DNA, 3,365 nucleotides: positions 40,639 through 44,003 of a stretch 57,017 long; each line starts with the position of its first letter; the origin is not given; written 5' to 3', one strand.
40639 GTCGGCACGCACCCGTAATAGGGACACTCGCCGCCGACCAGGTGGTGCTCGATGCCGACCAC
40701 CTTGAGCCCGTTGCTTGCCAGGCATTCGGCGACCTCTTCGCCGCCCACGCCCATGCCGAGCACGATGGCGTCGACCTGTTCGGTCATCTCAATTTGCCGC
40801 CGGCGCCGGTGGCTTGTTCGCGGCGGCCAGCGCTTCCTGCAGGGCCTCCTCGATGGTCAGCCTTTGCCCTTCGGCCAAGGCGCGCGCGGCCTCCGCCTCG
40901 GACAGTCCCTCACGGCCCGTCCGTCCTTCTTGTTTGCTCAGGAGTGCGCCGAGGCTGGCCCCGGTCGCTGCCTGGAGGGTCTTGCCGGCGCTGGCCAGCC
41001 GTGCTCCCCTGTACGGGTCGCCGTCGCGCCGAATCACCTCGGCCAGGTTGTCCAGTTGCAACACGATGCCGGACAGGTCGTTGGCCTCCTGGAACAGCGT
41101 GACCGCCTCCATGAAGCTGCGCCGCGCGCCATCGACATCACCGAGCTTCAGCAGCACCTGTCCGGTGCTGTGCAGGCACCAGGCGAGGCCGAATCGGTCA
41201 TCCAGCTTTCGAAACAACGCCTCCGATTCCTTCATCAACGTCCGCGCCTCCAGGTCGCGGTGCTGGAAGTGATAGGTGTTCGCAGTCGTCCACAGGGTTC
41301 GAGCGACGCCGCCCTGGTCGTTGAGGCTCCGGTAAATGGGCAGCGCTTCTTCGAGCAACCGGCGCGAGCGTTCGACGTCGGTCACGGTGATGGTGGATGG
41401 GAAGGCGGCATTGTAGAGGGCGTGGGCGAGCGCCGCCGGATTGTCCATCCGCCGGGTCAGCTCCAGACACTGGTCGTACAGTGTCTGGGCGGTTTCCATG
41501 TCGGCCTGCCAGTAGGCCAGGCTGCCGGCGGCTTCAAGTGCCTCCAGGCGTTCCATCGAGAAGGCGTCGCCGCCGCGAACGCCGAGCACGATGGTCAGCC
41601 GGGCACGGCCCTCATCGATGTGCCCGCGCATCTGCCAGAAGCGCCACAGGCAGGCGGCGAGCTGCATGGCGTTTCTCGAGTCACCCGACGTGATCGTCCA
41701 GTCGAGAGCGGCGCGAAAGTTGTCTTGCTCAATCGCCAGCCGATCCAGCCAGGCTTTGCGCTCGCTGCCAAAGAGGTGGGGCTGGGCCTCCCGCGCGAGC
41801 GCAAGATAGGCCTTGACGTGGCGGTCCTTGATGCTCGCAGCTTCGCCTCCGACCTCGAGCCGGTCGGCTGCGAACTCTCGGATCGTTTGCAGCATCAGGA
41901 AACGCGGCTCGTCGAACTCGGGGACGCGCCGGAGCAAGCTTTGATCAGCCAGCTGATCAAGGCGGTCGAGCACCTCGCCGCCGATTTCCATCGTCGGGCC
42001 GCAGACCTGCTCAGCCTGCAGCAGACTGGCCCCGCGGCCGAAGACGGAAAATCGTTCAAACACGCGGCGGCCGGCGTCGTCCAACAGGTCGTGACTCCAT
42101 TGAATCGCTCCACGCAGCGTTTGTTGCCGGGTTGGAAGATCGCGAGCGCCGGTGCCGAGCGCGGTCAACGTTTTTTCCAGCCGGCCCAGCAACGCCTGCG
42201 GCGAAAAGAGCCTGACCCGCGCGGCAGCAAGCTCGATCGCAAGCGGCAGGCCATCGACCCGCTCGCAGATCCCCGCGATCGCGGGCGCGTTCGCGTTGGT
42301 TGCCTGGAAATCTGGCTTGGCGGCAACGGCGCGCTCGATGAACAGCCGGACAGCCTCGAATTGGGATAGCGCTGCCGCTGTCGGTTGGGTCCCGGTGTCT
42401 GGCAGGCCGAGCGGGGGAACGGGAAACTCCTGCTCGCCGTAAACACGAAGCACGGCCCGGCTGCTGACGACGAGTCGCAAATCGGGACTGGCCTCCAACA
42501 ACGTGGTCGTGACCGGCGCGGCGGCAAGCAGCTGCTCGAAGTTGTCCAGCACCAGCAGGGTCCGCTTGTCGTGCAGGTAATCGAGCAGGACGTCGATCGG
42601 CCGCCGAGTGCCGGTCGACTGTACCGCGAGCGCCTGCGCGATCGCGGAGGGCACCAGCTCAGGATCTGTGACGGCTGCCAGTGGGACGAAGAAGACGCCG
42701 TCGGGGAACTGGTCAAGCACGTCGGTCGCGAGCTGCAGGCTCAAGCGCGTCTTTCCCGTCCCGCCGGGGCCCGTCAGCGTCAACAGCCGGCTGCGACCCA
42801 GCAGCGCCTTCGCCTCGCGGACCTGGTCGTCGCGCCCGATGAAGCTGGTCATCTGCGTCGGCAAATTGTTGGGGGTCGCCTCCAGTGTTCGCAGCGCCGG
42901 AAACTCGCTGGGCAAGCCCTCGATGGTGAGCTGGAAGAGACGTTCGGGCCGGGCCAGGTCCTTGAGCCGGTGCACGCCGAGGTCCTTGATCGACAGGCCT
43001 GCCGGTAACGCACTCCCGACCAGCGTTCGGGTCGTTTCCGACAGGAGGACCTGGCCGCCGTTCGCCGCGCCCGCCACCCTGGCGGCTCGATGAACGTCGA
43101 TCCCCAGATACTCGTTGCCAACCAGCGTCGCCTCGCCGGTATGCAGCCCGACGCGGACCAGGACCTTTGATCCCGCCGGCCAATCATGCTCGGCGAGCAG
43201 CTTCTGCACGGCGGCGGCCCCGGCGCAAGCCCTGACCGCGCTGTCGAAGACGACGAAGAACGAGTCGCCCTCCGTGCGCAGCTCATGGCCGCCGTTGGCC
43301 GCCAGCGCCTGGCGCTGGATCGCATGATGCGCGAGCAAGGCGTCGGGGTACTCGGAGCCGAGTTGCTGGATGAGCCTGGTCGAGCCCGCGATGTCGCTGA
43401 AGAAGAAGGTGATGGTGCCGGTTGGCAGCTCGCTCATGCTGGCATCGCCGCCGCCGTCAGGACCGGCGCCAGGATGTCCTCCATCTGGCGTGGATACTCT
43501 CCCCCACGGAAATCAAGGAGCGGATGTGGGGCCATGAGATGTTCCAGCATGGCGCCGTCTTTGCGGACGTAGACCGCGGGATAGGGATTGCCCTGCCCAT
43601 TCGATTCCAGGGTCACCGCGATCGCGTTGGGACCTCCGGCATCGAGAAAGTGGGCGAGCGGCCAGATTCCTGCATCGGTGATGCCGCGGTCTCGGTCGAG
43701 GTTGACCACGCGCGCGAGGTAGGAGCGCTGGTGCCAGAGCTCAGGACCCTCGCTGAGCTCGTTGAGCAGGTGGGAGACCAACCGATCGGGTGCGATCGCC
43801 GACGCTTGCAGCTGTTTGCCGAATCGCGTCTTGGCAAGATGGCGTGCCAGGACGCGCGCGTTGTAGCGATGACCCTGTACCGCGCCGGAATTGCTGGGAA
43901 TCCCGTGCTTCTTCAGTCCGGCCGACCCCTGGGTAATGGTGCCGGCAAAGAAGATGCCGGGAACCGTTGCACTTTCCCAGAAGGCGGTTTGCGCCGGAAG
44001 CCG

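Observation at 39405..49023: Six-gene coupled operon joining a cyclase-STAND-TPR protein, a stand-alone cNMP-binding protein and two flavoprotein reductases: candidate undescribed second-messenger and redox module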

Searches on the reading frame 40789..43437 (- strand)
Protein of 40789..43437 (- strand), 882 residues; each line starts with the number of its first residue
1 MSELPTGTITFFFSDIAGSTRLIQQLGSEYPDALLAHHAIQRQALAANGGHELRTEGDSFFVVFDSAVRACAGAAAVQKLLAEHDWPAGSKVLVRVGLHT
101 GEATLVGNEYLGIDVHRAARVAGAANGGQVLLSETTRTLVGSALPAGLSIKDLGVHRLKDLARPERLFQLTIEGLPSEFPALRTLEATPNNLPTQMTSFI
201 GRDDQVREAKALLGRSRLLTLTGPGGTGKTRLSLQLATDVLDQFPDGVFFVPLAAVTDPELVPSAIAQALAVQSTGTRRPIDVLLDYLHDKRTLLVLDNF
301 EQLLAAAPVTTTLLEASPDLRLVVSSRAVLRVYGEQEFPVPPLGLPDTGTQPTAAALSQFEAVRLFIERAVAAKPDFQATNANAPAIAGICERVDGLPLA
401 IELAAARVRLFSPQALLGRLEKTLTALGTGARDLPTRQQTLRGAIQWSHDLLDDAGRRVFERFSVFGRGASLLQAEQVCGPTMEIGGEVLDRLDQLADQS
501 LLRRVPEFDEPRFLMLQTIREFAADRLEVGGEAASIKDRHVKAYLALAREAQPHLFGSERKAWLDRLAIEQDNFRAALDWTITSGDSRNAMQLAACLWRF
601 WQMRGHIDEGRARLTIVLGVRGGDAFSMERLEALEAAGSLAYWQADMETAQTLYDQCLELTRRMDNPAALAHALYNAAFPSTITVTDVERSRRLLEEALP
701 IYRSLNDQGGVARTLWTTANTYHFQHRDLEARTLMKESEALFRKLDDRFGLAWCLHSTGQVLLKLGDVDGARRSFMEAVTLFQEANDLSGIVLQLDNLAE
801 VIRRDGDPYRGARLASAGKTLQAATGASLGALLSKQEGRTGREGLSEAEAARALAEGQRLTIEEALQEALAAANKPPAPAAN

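Call 3: search_protein_families(library=pfam, proteins=[window:40789-43437:-], max_evalue=0.01)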
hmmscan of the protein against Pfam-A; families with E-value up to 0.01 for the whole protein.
window:40789-43437:- (882 aa): 11 families
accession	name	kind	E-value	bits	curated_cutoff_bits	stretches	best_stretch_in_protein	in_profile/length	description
PF13424.12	TPR_12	-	1.6e-13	51.1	30.1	2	711-784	2-77/77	Tetratricopeptide repeat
PF00211.25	Guanylate_cyc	-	1e-10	42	21.9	1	5-139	5-154/183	Adenylate and Guanylate cyclase catalytic domain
PF13401.12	AAA_22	-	5.2e-07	30.5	27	1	217-310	6-97/130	AAA domain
PF00931.28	NB-ARC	-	9.6e-06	25.5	23.5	1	215-299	17-108/248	NB-ARC domain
PF13191.12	AAA_16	-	1.5e-05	26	32.6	1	199-303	2-144/167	AAA ATPase domain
PF13481.12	AAA_25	-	6e-05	23.2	27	1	210-246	27-65/195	AAA domain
PF20720.3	nSTAND3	-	0.0006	20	27.2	1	205-243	6-44/155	Novel STAND NTPase 3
PF13374.12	TPR_10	-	0.0011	19.4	27.5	0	751-785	1-35/42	Tetratricopeptide repeat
PF05729.18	NACHT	-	0.0018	18.5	26.7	1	218-307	2-97/167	NACHT domain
PF20703.3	nSTAND1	-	0.0037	17.4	27.1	0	196-307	13-131/379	Novel STAND NTPase 1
PF07719.23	TPR_2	-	0.0046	17.4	27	0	754-782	3-31/34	Tetratricopeptide repeat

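Call 4: search_protein_families(library=ncbifam, proteins=[window:40789-43437:-], max_evalue=0.01)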
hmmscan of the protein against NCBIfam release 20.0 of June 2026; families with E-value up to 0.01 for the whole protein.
window:40789-43437:- (882 aa): 5 families
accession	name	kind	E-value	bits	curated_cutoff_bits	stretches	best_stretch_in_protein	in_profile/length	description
NF058673.1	LipAdnlyCyLipJMY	equivalog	2.7e-19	69.2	800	1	10-161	297-440/449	bifunctional lipase/adenylate cyclase LipJ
NF041717.1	HaaA_phane_TPR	equivalog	3.2e-17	62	1125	2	631-871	592-820/882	cyclophane-containing RiPP biosynthesis TPR protein HaaT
NF053617.1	SARPRegAfsRStmc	equivalog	7.4e-12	44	1430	2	646-821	751-925/986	SARP-family global regulator AfsR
NF040586.1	FxSxx_TPR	equivalog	5.7e-06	25.1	300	1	193-815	2-621/830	FxSxx-COOH system tetratricopeptide repeat protein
NF053520.1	HK_Porph_FimS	equivalog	0.0004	18.8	600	1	630-799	43-211/618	sensor histidine kinase FimS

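Call 25: search_solved_structures(query=window:40789-43437:-, max_evalue=0.001, show_alignments=3)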
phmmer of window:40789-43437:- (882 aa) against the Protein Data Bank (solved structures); distinct sequences matched with E-value up to 0.001: 19.
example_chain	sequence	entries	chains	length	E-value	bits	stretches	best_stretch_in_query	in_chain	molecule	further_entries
4wp3_A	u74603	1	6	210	3.2e-14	55.4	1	4-169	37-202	Ma1120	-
1fx2_A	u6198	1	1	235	3.9e-14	55.1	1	4-88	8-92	RECEPTOR-TYPE ADENYLATE CYCLASE GRESAG 4.1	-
1fx4_A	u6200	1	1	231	6.7e-14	54.3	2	4-88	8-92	RECEPTOR-TYPE ADENYLATE CYCLASE GRESAG 4.3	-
4wp9_A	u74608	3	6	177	2.8e-13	52.2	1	9-169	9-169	Ma1120 | Cyclase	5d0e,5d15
4wp8_A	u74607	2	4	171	3.9e-13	51.8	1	9-168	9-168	Ma1120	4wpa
5d0g_A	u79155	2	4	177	1.3e-11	46.7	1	9-169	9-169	Cyclase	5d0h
1ybt_A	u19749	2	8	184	3.4e-11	45.4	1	9-142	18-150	hydrolase, alpha/beta hydrolase fold family | lipJ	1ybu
3mr7_A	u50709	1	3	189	3.6e-11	45.3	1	12-170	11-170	Adenylate/guanylate cyclase/hydrolase, alpha/beta fold family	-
3sf4_A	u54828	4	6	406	2.5e-06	29.2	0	633-754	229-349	G-protein-signaling modulator 2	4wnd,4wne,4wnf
4wng_A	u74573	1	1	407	2.6e-06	29.2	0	633-754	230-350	G-protein-signaling modulator 2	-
6hc2_A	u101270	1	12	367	3.6e-06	28.7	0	633-790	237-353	G-protein-signaling modulator 2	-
3r5g_A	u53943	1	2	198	7.9e-06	27.6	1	8-170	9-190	CyaB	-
5a6c_A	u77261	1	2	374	1.4e-05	26.8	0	633-728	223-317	G-PROTEIN-SIGNALING MODULATOR 2, AFADIN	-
4g2v_A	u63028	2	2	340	8.3e-05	24.2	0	633-724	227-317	G-protein-signaling modulator 2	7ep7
3ro2_A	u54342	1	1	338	8.3e-05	24.2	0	633-724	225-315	G-protein-signaling modulator 2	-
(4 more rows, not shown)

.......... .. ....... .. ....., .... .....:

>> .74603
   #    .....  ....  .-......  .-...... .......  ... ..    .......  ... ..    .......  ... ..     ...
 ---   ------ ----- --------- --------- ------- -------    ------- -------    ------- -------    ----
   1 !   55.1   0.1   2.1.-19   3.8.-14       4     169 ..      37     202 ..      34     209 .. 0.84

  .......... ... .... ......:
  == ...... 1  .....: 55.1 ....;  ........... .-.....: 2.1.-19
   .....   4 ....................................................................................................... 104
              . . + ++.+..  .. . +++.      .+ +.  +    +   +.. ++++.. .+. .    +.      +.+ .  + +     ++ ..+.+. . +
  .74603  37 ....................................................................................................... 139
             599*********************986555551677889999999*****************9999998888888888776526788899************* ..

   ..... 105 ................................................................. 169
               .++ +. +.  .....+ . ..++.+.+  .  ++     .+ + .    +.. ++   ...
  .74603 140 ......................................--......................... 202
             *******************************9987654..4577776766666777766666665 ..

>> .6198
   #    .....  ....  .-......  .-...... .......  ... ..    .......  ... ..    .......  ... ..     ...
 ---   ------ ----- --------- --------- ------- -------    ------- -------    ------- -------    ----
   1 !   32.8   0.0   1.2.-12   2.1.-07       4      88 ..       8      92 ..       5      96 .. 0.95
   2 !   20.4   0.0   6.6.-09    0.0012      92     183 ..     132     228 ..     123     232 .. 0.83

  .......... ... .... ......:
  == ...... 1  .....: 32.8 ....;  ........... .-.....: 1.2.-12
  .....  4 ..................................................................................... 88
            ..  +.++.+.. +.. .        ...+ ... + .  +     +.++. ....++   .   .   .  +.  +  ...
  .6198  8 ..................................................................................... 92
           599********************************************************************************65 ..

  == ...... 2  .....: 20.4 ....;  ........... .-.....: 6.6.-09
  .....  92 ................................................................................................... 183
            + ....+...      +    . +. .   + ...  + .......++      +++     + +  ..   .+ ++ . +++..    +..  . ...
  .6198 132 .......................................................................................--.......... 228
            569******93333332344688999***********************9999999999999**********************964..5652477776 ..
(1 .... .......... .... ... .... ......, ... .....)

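Call 71: search_protein_families(library=padloc, proteins=[window:40789-43437:-], max_evalue=0.001)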
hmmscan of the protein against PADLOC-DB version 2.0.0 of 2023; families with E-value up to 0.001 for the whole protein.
window:40789-43437:- (882 aa): 1 family
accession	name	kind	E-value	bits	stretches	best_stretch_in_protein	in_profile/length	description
PDLC01169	TPR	-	0.00092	16.7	0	740-805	137-202/252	TPR repeats containing protein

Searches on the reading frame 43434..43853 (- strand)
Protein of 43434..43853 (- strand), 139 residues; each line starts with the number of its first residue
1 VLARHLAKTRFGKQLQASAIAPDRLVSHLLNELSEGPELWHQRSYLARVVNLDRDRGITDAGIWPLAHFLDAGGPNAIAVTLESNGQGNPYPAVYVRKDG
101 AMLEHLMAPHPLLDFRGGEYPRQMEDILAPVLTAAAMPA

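Call 76: predict_structure(alignment_id=A6)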
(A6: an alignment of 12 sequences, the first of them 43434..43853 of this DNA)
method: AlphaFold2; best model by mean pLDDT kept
length: 139 residues; sequences in the alignment: 12
mean_pLDDT: 82.7   pTM: 0.78
mean pLDDT of the five models: 82.7, 81.9, 81.4, 81.0, 80.3
residues with pLDDT >= 90: 54; 70-90: 58; 50-70: 24; < 50: 3
segments of 3 or more residues with pLDDT < 50: 137-139
pLDDT, mean of each block of 10 residues (from residue 1): 66 76 93 77 77 88 87 84 80 91 92 92 94 59
secondary structure, 60 per line:
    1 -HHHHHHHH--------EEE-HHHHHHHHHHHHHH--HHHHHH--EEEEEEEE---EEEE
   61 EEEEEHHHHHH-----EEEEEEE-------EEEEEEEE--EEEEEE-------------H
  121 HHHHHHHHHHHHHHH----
elements in order: H2-9 E18-20 H22-35 H38-43 E46-53 E57-65 H66-71 E77-83 E91-98 E101-106 H120-135

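Call 79: fold_search(model_id=the predicted structure, library=pdb)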
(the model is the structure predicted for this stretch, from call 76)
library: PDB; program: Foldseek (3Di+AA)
matches with E <= 10: 396; with E <= 0.001: 0
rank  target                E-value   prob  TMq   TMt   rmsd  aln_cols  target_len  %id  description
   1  5ngm_Av               3.6e-01  0.28  0.23  0.21   8.1        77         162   10  2.9S structure of the 70S ribosome composing the S. aureus 100S complex (released 2017-10-04)
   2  5e86                  4.1e-01  0.10  0.19  0.13  12.3        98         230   14  isolated SBD of BiP with loop34 modification (released 2015-12-30)
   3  6l7x                  4.6e-01  0.06  0.16  0.13  11.2       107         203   11  Crystal structure of Cet1 from Trypanosoma cruzi in complex with #951 ligand (released 2020-06-03)
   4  9r2r_D                6.6e-01  0.07  0.20  0.21   8.7       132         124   16  De novo designed M7 protein fold (released 2025-05-14)
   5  9ggq_B                7.0e-01  0.11  0.25  0.07  11.2       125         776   17  E.coli gyrase holocomplex with cleaved chirally wrapped 217 bp DNA fragment and moxifloxacin (released 2024-09-11)
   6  3rmp_C                7.8e-01  0.54  0.29  0.48   3.5        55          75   14  Structural basis for the recognition of attP substrates by P4-like integrases (released 2012-04-25)
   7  3jtz                  7.8e-01  0.51  0.29  0.47   3.6        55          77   14  Structure of the arm-type binding domain of HPI integrase (released 2009-10-06)
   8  9r2r_B                7.8e-01  0.14  0.31  0.32   8.0       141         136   13  De novo designed M7 protein fold (released 2025-05-14)
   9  4r5j_D                7.8e-01  0.11  0.20  0.14  12.5        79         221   14  Crystal structure of the DnaK C-terminus (Dnak-SBD-A) (released 2014-09-10)
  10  7pwg_T                7.8e-01  0.06  0.20  0.18  18.9       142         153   13  Cryo-EM structure of large subunit of Giardia lamblia ribosome at 2.7 A resolution (released 2022-04-20)
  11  3rc2                  7.8e-01  0.05  0.20  0.10  16.3       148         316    9  Crystal Structure of KijD10, a 3-ketoreductase from Actinomadura kijaniata in complex with TDP-benzene and NADP; open co (released 2011-06-08)
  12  4r5k_A                8.3e-01  0.08  0.19  0.13  12.3        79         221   14  Crystal structure of the DnaK C-terminus (Dnak-SBD-B) (released 2014-09-10)
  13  6rku_B                8.8e-01  0.10  0.25  0.12  15.8       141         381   14  E. coli DNA Gyrase - DNA binding and cleavage domain in State 1 (released 2019-11-06)
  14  4gsk_Y                8.8e-01  0.03  0.16  0.16  15.7       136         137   17  Crystal structure of an Atg7-Atg10 crosslinked complex (released 2012-11-14)
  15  4r5l_C                9.4e-01  0.09  0.20  0.14  12.6        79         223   15  Crystal structure of the DnaK C-terminus (Dnak-SBD-C) (released 2014-09-10)
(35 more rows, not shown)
